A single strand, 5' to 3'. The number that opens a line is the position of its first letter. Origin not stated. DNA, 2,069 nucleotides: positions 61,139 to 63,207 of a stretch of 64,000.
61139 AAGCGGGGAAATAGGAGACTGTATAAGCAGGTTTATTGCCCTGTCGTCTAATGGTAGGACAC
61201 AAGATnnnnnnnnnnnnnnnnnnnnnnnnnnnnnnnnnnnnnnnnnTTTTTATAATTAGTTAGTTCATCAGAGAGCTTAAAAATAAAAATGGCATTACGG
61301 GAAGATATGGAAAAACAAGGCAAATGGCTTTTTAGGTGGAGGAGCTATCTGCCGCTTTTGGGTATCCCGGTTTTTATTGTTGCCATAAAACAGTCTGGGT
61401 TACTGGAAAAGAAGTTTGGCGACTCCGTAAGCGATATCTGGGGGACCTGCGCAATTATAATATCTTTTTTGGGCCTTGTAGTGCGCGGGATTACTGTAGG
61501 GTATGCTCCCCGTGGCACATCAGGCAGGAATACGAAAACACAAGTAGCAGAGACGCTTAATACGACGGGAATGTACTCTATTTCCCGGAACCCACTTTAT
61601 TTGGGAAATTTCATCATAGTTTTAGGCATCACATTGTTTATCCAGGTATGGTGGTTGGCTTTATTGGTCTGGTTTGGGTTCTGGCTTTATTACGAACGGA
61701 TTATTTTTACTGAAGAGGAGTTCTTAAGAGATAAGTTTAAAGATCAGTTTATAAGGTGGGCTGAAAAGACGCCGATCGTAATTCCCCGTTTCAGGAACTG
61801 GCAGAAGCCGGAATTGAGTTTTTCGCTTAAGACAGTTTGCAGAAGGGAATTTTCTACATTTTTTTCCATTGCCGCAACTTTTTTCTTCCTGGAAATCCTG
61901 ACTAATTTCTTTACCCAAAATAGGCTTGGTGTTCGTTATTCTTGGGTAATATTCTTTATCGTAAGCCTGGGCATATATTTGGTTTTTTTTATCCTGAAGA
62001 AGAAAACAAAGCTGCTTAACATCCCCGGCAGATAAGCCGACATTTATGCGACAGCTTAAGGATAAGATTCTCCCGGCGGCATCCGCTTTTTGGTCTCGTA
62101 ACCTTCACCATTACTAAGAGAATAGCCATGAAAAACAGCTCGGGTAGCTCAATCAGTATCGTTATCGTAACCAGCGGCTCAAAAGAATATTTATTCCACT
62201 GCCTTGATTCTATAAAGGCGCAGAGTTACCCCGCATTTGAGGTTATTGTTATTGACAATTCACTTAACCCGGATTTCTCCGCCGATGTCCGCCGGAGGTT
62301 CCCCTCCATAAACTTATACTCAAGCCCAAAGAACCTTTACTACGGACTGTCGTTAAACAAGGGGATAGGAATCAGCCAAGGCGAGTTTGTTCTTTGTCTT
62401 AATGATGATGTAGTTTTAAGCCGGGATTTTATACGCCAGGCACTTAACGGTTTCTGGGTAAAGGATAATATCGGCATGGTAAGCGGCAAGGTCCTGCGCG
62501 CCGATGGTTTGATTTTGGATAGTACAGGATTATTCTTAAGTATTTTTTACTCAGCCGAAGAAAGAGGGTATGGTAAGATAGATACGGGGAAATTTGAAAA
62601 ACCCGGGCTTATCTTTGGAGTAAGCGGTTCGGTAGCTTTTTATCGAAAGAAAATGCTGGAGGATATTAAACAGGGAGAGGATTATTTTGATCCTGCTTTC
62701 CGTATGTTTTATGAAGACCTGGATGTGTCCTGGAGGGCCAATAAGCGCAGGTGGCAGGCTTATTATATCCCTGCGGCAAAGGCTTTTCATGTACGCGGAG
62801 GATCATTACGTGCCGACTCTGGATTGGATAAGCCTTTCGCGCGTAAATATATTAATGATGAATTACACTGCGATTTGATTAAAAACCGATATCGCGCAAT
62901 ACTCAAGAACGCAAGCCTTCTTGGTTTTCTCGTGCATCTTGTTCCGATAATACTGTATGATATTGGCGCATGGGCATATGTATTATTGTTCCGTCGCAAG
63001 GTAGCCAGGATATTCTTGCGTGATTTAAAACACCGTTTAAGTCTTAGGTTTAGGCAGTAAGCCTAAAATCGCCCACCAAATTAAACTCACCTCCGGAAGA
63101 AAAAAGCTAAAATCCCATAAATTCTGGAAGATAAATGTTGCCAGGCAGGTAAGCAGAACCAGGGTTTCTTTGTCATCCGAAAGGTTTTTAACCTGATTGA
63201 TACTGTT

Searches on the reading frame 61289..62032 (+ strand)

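Call 67: search_protein_families(library=pfam, proteins=[window:61289-62032:+], max_evalue=0.0001)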
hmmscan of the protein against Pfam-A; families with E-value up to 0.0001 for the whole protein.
window:61289-62032:+ (248 aa): 2 families
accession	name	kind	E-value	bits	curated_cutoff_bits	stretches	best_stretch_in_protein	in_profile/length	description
PF04191.18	PEMT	-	3e-11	44.1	25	1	87-152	39-104/105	Phospholipid methyltransferase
PF04140.19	ICMT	-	1.6e-05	25.7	24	1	88-146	33-93/95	Isoprenylcysteine carboxyl methyltransferase (ICMT) family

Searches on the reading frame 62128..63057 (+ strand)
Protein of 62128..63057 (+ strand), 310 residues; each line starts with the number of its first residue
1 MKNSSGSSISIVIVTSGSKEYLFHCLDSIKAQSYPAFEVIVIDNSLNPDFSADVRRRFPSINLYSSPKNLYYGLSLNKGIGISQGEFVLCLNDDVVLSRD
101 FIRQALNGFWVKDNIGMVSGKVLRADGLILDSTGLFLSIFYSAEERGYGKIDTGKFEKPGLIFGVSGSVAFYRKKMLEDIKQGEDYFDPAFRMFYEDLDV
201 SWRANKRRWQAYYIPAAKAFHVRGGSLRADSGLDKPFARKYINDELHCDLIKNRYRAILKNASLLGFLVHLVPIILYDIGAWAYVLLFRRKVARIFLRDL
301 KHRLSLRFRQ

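Call 67: search_protein_families(library=pfam, proteins=[window:62128-63057:+], max_evalue=0.0001)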
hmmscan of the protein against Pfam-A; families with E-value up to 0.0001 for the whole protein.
window:62128-63057:+ (310 aa): 3 families
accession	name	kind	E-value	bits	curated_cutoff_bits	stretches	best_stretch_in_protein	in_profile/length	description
PF00535.33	Glycos_transf_2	-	3e-18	66.8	23.3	1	10-180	1-167/168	Glycosyl transferase family 2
PF13641.12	Glyco_tranf_2_3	-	3.5e-12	47.3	27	1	9-226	3-216/230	Glycosyltransferase like family 2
PF13632.12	Glyco_trans_2_3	-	7.3e-08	32.9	27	1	87-287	1-188/198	Glycosyl transferase family group 2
